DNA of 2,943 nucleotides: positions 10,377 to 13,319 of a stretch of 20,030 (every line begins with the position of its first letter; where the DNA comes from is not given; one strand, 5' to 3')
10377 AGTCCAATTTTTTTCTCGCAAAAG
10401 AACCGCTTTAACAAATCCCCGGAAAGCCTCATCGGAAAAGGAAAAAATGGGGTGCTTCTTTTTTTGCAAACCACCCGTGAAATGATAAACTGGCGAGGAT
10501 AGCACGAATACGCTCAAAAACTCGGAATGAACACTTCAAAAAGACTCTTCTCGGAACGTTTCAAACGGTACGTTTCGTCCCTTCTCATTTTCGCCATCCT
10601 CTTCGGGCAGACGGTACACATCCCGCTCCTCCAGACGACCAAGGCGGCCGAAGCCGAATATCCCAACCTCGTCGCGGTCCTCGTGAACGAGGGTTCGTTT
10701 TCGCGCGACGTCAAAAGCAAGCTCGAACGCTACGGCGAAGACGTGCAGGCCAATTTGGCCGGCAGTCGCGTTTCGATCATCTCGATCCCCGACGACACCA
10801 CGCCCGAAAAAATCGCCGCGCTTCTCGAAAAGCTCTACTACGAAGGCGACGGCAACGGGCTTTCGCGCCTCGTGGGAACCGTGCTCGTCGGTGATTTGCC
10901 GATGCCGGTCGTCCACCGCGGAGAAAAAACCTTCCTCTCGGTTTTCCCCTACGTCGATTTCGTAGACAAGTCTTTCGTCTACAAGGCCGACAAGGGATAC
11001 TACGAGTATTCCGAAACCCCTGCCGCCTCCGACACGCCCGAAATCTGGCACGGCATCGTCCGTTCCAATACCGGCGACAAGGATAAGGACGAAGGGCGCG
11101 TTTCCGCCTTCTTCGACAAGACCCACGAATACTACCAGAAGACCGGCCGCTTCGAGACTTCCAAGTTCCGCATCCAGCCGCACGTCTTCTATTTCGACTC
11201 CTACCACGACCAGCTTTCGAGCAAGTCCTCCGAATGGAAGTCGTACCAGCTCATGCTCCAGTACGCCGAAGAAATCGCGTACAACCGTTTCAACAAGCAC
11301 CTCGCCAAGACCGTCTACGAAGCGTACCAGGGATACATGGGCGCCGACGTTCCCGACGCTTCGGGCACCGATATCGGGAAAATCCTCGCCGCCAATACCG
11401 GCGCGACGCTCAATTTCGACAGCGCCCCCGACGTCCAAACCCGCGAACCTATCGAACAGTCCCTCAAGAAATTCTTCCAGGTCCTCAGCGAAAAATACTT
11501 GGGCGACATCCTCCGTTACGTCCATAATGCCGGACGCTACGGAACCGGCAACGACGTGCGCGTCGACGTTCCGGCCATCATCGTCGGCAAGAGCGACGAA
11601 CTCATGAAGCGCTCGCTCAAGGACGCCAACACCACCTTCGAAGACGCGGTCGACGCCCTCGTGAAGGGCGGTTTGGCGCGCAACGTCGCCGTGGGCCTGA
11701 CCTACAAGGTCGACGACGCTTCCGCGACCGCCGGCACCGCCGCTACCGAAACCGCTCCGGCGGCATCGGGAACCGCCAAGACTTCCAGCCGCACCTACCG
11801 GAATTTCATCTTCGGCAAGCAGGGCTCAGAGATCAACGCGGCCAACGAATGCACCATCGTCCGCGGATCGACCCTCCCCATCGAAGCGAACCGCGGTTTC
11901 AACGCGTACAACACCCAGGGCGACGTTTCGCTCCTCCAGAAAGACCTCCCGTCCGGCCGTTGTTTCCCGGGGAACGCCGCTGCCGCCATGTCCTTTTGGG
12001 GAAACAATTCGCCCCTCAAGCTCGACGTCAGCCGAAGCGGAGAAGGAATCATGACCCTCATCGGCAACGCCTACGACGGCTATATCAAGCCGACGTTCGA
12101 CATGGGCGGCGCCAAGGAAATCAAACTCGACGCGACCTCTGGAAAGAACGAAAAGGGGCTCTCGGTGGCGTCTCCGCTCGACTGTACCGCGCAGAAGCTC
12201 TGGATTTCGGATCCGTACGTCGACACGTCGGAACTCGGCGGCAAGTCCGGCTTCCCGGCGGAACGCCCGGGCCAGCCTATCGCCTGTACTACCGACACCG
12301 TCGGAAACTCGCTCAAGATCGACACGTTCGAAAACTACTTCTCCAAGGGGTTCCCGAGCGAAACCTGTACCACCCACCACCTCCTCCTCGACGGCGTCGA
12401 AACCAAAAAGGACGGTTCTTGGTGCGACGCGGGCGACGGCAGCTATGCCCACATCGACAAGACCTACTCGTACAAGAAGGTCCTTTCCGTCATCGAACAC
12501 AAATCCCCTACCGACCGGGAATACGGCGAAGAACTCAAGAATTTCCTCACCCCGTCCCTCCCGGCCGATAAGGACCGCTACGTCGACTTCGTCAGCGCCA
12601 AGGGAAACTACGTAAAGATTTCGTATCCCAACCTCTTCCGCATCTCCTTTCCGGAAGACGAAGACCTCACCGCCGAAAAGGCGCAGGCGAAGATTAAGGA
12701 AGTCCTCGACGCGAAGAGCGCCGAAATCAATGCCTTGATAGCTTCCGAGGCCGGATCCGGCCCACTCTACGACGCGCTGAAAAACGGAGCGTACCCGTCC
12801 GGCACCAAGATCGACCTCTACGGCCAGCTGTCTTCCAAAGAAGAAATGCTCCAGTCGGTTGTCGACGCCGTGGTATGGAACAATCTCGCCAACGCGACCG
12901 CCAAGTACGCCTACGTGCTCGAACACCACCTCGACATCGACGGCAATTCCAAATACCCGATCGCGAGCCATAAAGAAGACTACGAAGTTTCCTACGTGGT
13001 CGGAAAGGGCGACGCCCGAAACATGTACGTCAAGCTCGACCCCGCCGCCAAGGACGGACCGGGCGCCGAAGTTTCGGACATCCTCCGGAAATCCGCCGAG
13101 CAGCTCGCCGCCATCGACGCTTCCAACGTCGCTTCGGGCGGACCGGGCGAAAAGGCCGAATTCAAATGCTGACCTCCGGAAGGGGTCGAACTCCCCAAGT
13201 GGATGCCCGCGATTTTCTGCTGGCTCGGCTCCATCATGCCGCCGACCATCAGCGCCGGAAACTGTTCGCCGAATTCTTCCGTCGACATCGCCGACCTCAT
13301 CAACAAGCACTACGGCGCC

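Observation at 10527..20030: One giant (>3168 aa, still open) surface protein reconstructed from four standard-code fragments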

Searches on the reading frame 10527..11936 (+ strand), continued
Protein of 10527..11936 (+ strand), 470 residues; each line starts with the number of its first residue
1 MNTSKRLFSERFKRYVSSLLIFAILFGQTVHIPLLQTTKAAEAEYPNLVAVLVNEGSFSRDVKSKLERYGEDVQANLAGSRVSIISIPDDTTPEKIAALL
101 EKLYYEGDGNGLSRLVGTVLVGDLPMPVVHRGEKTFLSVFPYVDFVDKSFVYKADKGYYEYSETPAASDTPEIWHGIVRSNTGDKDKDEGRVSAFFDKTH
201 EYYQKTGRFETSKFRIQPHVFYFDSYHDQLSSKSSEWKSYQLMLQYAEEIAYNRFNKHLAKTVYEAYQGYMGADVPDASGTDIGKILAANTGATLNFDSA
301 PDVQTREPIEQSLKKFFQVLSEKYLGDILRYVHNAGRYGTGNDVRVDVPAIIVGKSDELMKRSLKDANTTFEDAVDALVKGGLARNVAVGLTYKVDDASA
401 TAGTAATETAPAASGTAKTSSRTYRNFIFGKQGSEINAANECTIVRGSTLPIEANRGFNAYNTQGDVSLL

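Call 74: search_protein_families(library=ncbifam, proteins=[L066:1842-3296:+, L067:1971-3113:+, L070:1830-3284:+, L071:1908-3374:+, L075:1818-3149:+], max_evalue=1)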
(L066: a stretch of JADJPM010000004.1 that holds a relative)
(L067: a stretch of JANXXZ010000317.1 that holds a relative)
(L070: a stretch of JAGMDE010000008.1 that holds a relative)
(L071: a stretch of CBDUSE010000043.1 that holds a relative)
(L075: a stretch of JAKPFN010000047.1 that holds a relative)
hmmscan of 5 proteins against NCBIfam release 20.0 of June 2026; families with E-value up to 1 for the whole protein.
L066:1842-3296:+ (485 aa): 0 families

L067:1971-3113:+ (381 aa): 0 families

L070:1830-3284:+ (485 aa): 1 family
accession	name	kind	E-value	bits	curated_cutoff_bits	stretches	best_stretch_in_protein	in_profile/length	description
NF047440.1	LA3751_2_3_fam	subfamily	0.056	12.3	200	1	5-70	356-421/460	LA_3751/LA_3752 family putative glycosyltransferase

L071:1908-3374:+ (489 aa): 0 families

L075:1818-3149:+ (444 aa): 2 families
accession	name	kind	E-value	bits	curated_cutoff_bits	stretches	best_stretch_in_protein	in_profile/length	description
TIGR02595.1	PEP_CTERM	domain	0.025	15.4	16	1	420-444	1-23/24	PEP-CTERM sorting domain-containing protein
NF038129.1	PEP_NF038129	equivalog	0.077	12.8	65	1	417-443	168-194/194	NF038129 family PEP-CTERM protein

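Call 77: search_solved_structures(query=A8, max_evalue=10, show_alignments=2)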
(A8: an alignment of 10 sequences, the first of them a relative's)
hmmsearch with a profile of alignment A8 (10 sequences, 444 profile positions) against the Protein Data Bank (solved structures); distinct sequences matched with E-value up to 10: 3.
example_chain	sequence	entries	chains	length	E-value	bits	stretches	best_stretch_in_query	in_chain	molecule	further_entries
7cox_A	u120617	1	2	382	2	10.3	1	162-198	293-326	Elongation factor P maturation arginine rhamnosyltransferase EarP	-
7f2a_A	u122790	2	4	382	2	10.3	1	162-198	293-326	Elongation factor P maturation arginine rhamnosyltransferase EarP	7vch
8tl0_A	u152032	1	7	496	2.3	10.1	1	141-184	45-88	CHAT domain-containing protein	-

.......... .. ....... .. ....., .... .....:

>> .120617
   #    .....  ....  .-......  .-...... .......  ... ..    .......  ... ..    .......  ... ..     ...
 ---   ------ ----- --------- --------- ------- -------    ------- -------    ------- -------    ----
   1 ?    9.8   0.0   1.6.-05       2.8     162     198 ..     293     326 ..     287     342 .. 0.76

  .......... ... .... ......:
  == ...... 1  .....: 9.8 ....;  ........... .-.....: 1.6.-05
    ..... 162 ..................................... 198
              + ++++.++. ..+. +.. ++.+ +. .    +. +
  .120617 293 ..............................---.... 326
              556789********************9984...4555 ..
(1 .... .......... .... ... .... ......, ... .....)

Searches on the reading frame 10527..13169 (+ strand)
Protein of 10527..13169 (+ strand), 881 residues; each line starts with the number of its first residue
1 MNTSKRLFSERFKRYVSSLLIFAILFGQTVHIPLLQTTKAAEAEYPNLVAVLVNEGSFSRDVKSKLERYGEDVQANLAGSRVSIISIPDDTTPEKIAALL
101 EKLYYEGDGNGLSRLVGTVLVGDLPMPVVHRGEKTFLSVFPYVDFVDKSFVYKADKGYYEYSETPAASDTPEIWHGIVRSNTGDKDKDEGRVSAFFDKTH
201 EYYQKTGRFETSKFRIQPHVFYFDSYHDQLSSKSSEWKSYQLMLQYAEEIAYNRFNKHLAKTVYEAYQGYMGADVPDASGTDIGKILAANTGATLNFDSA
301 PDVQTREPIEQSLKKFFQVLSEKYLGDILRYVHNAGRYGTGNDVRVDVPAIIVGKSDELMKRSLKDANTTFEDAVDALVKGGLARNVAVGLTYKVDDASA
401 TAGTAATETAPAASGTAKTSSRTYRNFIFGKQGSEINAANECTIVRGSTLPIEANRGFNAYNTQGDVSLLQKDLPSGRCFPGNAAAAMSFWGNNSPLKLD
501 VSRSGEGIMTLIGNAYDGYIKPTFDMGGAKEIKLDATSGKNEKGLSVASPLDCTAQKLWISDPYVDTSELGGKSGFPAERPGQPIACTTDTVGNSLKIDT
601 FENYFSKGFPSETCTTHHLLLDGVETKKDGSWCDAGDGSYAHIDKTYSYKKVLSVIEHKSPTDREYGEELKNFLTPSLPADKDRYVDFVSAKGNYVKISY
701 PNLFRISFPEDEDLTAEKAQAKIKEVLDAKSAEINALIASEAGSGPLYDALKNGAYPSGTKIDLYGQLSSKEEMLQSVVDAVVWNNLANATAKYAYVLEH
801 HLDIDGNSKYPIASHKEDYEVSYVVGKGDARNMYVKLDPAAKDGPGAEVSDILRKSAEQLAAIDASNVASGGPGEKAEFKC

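Call 44: search_solved_structures(query=window:10527-13169:+, max_evalue=10, show_alignments=2)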
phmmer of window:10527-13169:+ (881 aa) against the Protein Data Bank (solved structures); distinct sequences matched with E-value up to 10: 0.

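Call 69: search_protein_families(library=ncbifam, proteins=[window:10527-13169:+], max_evalue=1)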
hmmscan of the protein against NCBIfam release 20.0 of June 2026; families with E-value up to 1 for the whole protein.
window:10527-13169:+ (881 aa): 0 families
